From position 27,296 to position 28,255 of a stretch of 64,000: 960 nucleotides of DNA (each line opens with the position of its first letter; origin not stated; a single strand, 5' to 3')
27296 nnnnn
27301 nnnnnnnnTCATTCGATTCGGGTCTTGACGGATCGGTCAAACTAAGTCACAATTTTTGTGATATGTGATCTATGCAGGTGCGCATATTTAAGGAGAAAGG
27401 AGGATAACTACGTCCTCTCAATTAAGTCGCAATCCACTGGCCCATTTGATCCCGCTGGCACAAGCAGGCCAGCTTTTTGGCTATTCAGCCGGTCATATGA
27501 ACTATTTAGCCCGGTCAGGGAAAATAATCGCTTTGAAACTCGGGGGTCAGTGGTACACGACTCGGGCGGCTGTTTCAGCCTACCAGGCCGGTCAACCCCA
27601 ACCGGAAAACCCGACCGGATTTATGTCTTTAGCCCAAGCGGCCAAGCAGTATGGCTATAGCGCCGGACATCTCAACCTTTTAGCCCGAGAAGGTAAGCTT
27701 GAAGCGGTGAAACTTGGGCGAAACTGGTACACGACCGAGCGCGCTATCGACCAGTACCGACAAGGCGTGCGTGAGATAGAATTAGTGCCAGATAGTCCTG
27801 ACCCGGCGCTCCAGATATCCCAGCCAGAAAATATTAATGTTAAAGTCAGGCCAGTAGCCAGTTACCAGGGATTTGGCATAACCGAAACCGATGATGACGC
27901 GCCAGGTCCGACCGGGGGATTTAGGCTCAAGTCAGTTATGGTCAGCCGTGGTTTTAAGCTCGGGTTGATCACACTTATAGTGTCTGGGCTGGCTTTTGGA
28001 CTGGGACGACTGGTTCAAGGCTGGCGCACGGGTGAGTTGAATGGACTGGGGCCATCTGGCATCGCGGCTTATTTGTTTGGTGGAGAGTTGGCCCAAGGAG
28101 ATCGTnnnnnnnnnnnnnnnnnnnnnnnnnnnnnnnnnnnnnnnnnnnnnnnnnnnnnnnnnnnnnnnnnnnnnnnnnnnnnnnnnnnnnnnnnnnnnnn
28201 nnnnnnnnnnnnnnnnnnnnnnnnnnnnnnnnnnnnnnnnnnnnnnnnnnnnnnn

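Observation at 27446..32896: Giant protein combining tandem excisionase-type HTH domains, a single TM helix and a tail-fibre-like ectodomain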

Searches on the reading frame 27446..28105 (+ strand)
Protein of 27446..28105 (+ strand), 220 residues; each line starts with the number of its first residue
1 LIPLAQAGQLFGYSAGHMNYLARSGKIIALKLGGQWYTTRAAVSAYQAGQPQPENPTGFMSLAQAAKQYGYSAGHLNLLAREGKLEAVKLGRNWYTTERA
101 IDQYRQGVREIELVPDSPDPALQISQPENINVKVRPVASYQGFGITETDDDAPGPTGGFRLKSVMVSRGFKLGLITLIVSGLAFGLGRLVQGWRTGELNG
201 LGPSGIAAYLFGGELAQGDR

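Call 5: search_protein_families(library=pfam, proteins=[window:27446-27990:+], max_evalue=1)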
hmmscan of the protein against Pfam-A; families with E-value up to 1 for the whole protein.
window:27446-27990:+ (181 aa): 4 families
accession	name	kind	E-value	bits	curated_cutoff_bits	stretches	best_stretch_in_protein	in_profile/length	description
PF12728.13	HTH_17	-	1.7e-12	47.9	27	2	59-106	1-48/51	Helix-turn-helix domain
PF13338.12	AbiEi_4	-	0.024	15.2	25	0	61-86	15-39/49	Transcriptional regulator, AbiEi antitoxin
PF05225.22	HTH_psq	-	0.19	11.9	20.4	1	41-70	7-27/45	helix-turn-helix, Psq domain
PF03520.19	KCNQ_channel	-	0.28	11.3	25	0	71-85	106-120/189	KCNQ voltage-gated potassium channel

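Call 6: search_protein_families(library=ncbifam, proteins=[window:27446-27990:+], max_evalue=1)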
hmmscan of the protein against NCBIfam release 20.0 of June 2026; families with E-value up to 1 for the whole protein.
window:27446-27990:+ (181 aa): 2 families
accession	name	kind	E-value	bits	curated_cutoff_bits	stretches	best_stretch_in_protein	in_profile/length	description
TIGR01764.1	excise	domain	2.2e-06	27.9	28.8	1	59-104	1-46/49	excisionase family DNA-binding protein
TIGR02675.1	tape_meas_nterm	domain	0.00081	19.7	21.35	1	63-87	48-72/75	tape measure protein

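Call 28: predict_structure(protein=window:27446-28105:+)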
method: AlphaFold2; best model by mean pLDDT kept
length: 220 residues; sequences in the alignment: 1
mean_pLDDT: 58.1   pTM: 0.30
mean pLDDT of the five models: 58.1, 46.1, 45.5, 43.9, 40.0
residues with pLDDT >= 90: 17; 70-90: 36; 50-70: 78; < 50: 89
segments of 3 or more residues with pLDDT < 50: 12-17, 53-59, 69-87, 104-115, 117-154
pLDDT, mean of each block of 10 residues (from residue 1): 55 49 62 68 65 48 49 44 43 55 46 36 38 39 41 50 67 91 91 87 85 72
secondary structure, 60 per line:
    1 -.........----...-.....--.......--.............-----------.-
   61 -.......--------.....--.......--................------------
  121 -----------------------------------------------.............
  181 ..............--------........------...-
elements in order: H4-10 E19-23 E26-32 E35-38 H39-47 H62-68 E77-81 E84-90 E93-96 H97-108 H168-194 H203-210

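Call 29: search_protein_representatives(protein=window:27446-28105:+)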
Query: 220 residues. Proteins with E-value up to 0.001 (for the whole library): 1669; up to 1e-10: 129; up to 1e-30: 1. The best 150 are listed.
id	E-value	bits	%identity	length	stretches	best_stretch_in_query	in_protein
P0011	2.5e-128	442.4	100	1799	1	18-220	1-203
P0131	1.8e-28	115.9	31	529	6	7-99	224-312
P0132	1.5e-25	106.4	44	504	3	56-109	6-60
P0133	1.8e-25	106.1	45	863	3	52-117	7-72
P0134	1.0e-22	97.1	47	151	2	53-111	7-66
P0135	3.4e-22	95.4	35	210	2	2-104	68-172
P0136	1.9e-20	89.7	46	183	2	55-107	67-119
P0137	3.6e-20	88.8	47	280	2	57-112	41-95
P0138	1.7e-19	86.6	41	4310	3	59-113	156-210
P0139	5.2e-19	85.0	42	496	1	2-106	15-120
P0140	1.2e-18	83.9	48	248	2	58-107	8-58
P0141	2.0e-18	83.1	39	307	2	59-145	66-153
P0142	2.0e-18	83.0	41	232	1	1-111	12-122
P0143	2.9e-18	82.6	40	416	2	50-139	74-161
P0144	3.1e-18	82.5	39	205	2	57-110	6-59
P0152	7.3e-17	78.0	47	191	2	51-105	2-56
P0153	7.7e-17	77.9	40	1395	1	2-110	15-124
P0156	1.4e-16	77.1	50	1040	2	56-108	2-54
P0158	1.8e-16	76.7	34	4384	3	48-113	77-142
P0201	3.3e-14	69.3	41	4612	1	2-122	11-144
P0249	2.9e-11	59.6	38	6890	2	55-107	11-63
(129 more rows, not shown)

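Call 33: list_cluster_members(proteins=[P0132, P0133, P0138, P0139, P0153, P0156, P0158, P0201, P0249, P0131])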
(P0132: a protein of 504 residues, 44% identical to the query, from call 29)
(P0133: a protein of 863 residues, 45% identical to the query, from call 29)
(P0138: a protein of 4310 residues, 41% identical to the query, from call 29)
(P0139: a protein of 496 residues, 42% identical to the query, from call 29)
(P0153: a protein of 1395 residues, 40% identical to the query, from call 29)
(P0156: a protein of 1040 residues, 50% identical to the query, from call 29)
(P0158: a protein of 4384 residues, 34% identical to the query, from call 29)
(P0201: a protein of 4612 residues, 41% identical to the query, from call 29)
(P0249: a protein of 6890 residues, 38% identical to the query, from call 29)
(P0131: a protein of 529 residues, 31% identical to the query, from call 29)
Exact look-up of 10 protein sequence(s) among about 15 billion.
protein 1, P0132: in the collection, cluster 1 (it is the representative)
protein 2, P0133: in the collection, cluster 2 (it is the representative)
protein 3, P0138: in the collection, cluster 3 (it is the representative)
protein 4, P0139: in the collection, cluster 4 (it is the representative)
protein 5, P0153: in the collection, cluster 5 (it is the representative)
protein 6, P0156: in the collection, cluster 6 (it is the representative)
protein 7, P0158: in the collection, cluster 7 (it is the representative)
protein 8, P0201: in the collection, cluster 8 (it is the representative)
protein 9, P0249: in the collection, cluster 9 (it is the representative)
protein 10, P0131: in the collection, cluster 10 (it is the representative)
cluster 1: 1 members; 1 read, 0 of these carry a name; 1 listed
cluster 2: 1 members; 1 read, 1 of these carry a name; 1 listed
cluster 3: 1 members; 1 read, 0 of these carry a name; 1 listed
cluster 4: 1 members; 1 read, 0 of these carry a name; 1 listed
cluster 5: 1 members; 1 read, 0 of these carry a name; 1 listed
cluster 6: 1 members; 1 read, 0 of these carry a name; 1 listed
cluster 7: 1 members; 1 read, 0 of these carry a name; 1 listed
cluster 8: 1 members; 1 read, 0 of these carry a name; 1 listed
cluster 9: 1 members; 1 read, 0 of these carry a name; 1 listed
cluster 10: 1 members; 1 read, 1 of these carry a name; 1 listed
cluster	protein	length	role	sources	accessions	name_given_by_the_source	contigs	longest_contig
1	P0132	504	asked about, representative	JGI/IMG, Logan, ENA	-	-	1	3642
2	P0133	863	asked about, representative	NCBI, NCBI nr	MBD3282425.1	MAG: hypothetical protein GF387_02335, partial [Candidatus Portnoybacteria bacterium] | hypothetical protein [Candidatus Portnoybacteria bacterium]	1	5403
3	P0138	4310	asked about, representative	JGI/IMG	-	-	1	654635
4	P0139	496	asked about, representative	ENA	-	-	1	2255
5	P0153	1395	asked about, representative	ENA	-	-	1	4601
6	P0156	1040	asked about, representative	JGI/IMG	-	-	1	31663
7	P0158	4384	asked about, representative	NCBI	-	-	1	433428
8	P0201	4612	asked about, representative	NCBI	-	-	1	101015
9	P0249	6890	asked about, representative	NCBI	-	-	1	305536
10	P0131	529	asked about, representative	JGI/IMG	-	hypothetical protein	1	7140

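Call 41: search_protein_families(library=pfam, alignment_id=A2, max_evalue=0.0001)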
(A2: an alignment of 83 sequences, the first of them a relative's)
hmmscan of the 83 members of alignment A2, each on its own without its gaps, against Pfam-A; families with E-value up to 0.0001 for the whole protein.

A. member 1, P0131 (529 aa): 1 family
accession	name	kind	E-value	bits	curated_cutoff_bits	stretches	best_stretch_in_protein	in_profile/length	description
PF12728.13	HTH_17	-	1.1e-13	51.6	27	0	60-108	1-49/51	Helix-turn-helix domain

B. families by the number of members that match (of 83 scanned): 16 families
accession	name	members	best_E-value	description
PF12728.13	HTH_17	59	1.7e-40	Helix-turn-helix domain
PF13338.12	AbiEi_4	7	4.7e-09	Transcriptional regulator, AbiEi antitoxin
PF01391.23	Collagen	2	2.3e-08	Collagen triple helix repeat (20 copies)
PF13384.12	HTH_23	2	4.3e-07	Homeodomain-like domain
PF13411.12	MerR_1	2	5.5e-06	MerR HTH family regulatory protein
PF12344.14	UvrB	1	2.1e-22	Ultra-violet resistance protein B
PF13884.11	Peptidase_S74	1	2.8e-09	Chaperone of endosialidase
PF02151.25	UVR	1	7.8e-09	UvrB/uvrC motif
PF16656.11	Pur_ac_phosph_N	1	1.3e-08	Purple acid Phosphatase, N-terminal domain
PF01381.28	HTH_3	1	2.5e-08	Helix-turn-helix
PF00271.37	Helicase_C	1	5.9e-08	Helicase conserved C-terminal domain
PF21531.3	Rv2175c_wHTH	1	1.9e-07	DNA-binding protein Rv2175c, wHTH domain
PF00376.29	MerR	1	2.7e-07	MerR family regulatory protein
PF13560.12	HTH_31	1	1.4e-05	Helix-turn-helix domain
PF08281.18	Sigma70_r4_2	1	2.4e-05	Sigma-70, region 4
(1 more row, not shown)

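Call 91: find_encoding_contigs(protein=P0152, flank=3000, max_places=3)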
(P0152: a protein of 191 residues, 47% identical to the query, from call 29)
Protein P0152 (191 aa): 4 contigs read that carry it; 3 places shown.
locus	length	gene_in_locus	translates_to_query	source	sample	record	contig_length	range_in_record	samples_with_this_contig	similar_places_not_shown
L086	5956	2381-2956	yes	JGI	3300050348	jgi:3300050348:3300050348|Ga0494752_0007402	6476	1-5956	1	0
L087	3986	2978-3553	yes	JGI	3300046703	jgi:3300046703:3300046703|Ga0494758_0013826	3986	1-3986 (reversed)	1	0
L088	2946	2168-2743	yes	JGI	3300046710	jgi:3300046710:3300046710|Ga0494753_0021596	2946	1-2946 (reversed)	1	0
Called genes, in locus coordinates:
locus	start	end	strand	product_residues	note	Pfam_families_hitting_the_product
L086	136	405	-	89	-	-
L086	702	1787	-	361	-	PF13384:HTH_23 (weak), PF13565:HTH_32 (weak), PF00665:rve, PF13683:rve_3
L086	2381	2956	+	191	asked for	PF12728:HTH_17 (faint)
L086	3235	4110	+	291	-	PF02498:Bro-N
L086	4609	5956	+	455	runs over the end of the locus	PF12705:PDDEXK_1 (weak)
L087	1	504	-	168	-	?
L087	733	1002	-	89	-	-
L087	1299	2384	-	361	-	PF13384:HTH_23 (weak), PF13565:HTH_32 (weak), PF00665:rve, PF13683:rve_3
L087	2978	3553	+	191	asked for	PF12728:HTH_17 (faint)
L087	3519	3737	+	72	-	PF24146:K1-lyase_C (weak)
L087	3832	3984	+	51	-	?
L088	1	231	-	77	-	?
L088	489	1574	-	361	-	PF13384:HTH_23 (weak), PF13565:HTH_32 (weak), PF00665:rve, PF13683:rve_3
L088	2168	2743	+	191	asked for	PF12728:HTH_17 (faint)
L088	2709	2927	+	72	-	PF24146:K1-lyase_C (weak)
